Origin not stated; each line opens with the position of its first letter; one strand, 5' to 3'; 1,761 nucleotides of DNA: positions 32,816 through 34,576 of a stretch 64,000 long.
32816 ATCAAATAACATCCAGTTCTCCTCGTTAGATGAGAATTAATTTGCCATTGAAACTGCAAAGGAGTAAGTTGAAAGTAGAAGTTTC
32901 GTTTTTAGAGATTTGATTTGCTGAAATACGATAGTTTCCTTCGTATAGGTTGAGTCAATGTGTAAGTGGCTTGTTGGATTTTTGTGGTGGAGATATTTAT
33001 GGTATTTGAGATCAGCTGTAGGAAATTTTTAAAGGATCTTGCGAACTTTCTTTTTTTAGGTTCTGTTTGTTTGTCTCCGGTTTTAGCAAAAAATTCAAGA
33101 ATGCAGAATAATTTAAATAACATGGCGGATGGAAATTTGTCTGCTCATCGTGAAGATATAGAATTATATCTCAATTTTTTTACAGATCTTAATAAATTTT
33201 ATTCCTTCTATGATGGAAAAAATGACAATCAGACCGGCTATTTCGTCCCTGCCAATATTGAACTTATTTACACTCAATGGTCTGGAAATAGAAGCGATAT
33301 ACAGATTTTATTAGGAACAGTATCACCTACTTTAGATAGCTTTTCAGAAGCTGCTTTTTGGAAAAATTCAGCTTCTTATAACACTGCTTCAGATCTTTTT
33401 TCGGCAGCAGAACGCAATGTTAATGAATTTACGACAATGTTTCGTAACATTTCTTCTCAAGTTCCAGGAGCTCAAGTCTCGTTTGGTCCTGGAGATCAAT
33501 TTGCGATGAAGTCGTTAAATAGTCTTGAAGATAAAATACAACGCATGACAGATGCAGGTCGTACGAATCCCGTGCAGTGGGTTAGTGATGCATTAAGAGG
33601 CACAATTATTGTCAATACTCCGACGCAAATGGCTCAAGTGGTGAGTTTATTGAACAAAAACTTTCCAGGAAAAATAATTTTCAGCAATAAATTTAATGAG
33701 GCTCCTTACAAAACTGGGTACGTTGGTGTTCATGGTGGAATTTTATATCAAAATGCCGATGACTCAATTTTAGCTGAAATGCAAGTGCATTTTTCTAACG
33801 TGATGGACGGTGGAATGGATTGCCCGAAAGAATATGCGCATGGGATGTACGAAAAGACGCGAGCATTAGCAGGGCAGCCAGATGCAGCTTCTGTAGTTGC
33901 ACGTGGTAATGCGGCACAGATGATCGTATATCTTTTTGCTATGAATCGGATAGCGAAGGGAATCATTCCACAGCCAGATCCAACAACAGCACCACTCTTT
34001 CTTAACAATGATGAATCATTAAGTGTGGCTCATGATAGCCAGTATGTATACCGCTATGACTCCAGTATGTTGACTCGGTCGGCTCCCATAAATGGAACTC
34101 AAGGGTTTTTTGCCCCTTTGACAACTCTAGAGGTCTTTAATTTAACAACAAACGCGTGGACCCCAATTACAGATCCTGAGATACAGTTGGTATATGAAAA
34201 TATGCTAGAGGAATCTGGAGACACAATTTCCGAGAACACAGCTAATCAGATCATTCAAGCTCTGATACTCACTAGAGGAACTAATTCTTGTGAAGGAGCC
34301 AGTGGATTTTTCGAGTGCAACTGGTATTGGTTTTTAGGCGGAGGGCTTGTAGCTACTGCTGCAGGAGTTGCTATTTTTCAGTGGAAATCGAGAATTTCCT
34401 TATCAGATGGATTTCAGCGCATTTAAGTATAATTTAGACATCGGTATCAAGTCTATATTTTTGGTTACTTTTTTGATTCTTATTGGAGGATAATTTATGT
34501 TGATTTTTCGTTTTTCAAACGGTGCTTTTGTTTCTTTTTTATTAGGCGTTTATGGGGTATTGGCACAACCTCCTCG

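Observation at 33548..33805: Divergent RelA/SpoT-like nucleotidyltransferase motif series in the first cassette protein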

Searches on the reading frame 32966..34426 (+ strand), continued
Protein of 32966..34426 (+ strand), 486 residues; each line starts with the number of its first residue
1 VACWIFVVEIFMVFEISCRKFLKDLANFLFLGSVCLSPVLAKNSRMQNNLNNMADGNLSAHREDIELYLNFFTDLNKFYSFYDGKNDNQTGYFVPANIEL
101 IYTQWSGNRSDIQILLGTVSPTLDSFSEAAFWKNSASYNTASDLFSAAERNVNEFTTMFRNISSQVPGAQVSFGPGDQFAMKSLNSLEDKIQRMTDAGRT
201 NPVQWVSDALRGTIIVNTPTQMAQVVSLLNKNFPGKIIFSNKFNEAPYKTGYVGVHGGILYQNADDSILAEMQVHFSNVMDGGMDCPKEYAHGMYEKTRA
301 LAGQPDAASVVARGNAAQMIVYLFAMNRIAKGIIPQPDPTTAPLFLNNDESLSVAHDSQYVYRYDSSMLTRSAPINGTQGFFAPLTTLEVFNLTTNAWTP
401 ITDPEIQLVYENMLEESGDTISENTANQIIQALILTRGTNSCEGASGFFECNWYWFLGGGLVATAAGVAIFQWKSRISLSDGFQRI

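Call 51: search_protein_families(library=ncbifam, alignment_id=A2, max_evalue=0.001)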
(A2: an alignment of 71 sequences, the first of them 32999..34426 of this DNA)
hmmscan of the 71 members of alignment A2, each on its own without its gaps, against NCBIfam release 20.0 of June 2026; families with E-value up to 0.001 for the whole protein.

A. member 1, window:32999-34426:+ (475 aa): 2 families
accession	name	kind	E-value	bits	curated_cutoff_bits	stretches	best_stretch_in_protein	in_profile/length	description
NF041399.1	XopAD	subfamily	4.6e-06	24.2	2000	1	124-293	1938-2099/2133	XopAD/skwp family type III secretion system effector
NF006607.0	PRK09169.1-1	subfamily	0.00067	16.4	4152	1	129-288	2251-2405/2974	hypothetical protein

B. families by the number of members that match (of 71 scanned): 6 families
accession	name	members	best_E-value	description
NF041399.1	XopAD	29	1.1e-11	XopAD/skwp family type III secretion system effector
NF006608.0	PRK09169.1-2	15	6.7e-10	hypothetical protein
NF006607.0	PRK09169.1-1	8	4.6e-06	hypothetical protein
NF006609.0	PRK09169.1-3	3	6.8e-08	hypothetical protein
NF053588.1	GTPPhKinYjbM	2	6.4e-06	GTP diphosphokinase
TIGR03465.1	HpnD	1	0.00097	presqualene diphosphate synthase HpnD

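Call 55: find_encoding_contigs(protein=P0001, flank=10000, max_places=4)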
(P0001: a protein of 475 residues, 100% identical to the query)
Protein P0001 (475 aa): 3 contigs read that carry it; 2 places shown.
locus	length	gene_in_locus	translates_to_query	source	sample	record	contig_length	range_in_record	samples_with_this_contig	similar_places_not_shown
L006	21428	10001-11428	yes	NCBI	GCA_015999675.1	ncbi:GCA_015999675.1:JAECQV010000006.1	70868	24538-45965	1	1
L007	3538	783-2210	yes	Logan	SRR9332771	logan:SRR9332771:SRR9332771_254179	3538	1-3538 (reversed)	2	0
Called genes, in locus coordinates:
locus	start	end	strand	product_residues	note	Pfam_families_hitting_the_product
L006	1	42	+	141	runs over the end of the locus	PF08378:NERD (weak), PF02021:UPF0102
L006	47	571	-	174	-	-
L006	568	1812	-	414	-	PF03952:Enolase_N, PF00113:Enolase_C, PF13378:MR_MLE_C (weak)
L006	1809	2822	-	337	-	-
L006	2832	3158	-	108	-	PF00633:HHH (faint), PF12836:HHH_3, PF14520:HHH_5 (faint)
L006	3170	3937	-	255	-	-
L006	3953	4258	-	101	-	PF00253:Ribosomal_S14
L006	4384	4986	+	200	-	PF07638:Sigma70_ECF (faint), PF04542:Sigma70_r2, PF08281:Sigma70_r4_2, PF04545:Sigma70_r4 (weak)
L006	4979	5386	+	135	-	PF13646:HEAT_2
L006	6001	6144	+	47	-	-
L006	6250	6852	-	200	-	PF07603:Lcl_C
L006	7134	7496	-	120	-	PF07603:Lcl_C (weak)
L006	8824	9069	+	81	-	PF01710:HTH_Tnp_IS630 (weak)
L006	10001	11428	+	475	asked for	-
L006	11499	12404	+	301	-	-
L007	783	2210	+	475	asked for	-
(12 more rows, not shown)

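Call 67: search_protein_families(library=padloc, proteins=[window:32999-34426:+, P0064, P0069, P0084, P0063, P0091], max_evalue=0.01)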
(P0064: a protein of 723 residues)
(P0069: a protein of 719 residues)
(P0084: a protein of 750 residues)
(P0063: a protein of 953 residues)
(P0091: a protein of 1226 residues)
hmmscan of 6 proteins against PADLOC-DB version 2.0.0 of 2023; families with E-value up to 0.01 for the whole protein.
window:32999-34426:+ (475 aa): 0 families

P0064 (723 aa): 0 families

P0069 (719 aa): 2 families
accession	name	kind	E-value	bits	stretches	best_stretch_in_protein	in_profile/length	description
PDLC04140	mad8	-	0.00033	18.3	0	166-291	163-271/314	mads_8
PDLC00915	TRIP13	-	0.0058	14.1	0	108-129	57-78/302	TRIP13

P0084 (750 aa): 1 family
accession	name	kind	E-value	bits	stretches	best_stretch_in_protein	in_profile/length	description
PDLC04140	mad8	-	1.1e-06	26.4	0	118-143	18-43/314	mads_8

P0063 (953 aa): 0 families

P0091 (1226 aa): 0 families

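Call 68: search_protein_families(library=phrogs, proteins=[window:32999-34426:+, P0091, P0109], max_evalue=0.01)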
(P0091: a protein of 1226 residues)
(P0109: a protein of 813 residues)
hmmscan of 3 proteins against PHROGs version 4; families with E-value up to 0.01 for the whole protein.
window:32999-34426:+ (475 aa): 0 families

P0091 (1226 aa): 3 families
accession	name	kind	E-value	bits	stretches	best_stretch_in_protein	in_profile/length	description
phrog_113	-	head and packaging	8.2e-36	124.6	1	46-449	76-437/1272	portal protein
phrog_10231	-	unknown function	5.5e-11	43.4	1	299-433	30-155/256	-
phrog_7625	-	head and packaging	1e-06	28.9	1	1025-1202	315-474/504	head morphogenesis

P0109 (813 aa): 2 families
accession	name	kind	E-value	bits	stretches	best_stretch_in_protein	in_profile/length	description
phrog_113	-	head and packaging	2e-28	100.2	1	46-451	76-437/1272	portal protein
phrog_10231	-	unknown function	3e-09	37.7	1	299-422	30-144/256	-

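Call 75: fold_search(model_id=the predicted structure, library=viral)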
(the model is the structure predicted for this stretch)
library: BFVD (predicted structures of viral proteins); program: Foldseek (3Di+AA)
matches with E <= 10: 511; with E <= 0.001: 9
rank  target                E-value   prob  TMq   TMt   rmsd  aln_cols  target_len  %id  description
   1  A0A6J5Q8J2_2          1.8e-08  1.00  0.35  0.16  15.1       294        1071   18  RelA/SpoT [uncultured Caudovirales phage]
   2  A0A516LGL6            1.5e-07  1.00  0.29  0.12  19.9       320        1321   16  (no name in the UniProt tables at hand)
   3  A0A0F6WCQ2            3.0e-07  1.00  0.28  0.51  18.7       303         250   18  RelA/SpoT family protein [Sinorhizobium phage phiN3]
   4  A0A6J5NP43            1.1e-06  1.00  0.34  0.15  27.6       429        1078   14  Uncharacterized protein [uncultured Caudovirales phage]
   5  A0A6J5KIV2            3.2e-06  1.00  0.30  0.14   3.9       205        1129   21  DdrB-like domain-containing protein [uncultured Caudovirales phage]
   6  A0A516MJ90            7.3e-06  1.00  0.28  0.32   5.2       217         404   19  (no name in the UniProt tables at hand)
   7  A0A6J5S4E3            2.3e-05  1.00  0.28  0.30   7.1       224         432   19  RelA/SpoT [uncultured Caudovirales phage]
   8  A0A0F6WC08            2.6e-04  1.00  0.22  0.68   4.3       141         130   23  Uncharacterized protein [Sinorhizobium phage phiM7]
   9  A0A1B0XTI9            5.8e-04  1.00  0.30  0.19   3.8       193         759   17  (no name in the UniProt tables at hand)
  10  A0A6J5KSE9            7.1e-02  0.09  0.08  0.09  24.2       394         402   11  Uncharacterized protein [uncultured Caudovirales phage]
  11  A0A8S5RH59            1.4e-01  0.87  0.10  0.41   8.3        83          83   16  Uncharacterized protein [virus sp. ctiha2]
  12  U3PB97                1.7e-01  0.47  0.14  0.36   8.3       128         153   12  Uncharacterized protein [Burkholderia phage JG068]
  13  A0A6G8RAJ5            1.9e-01  0.10  0.11  0.19  19.6       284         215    9  Uncharacterized protein [Salmonella phage nenneke]
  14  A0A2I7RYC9            1.9e-01  0.06  0.09  0.05  21.5       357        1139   12  (no name in the UniProt tables at hand)
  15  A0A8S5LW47            2.1e-01  0.14  0.09  0.14  16.9       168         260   12  Uncharacterized protein [Myoviridae sp. cto1k8]
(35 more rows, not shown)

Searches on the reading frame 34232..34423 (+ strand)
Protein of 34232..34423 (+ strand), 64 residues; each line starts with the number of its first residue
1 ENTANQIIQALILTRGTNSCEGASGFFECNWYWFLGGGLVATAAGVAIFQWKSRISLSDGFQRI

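Call 61: search_protein_families(library=ncbifam, proteins=[window:34232-34423:+], max_evalue=10)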
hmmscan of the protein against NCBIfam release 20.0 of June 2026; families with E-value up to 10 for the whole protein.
seq(64 aa): 0 families
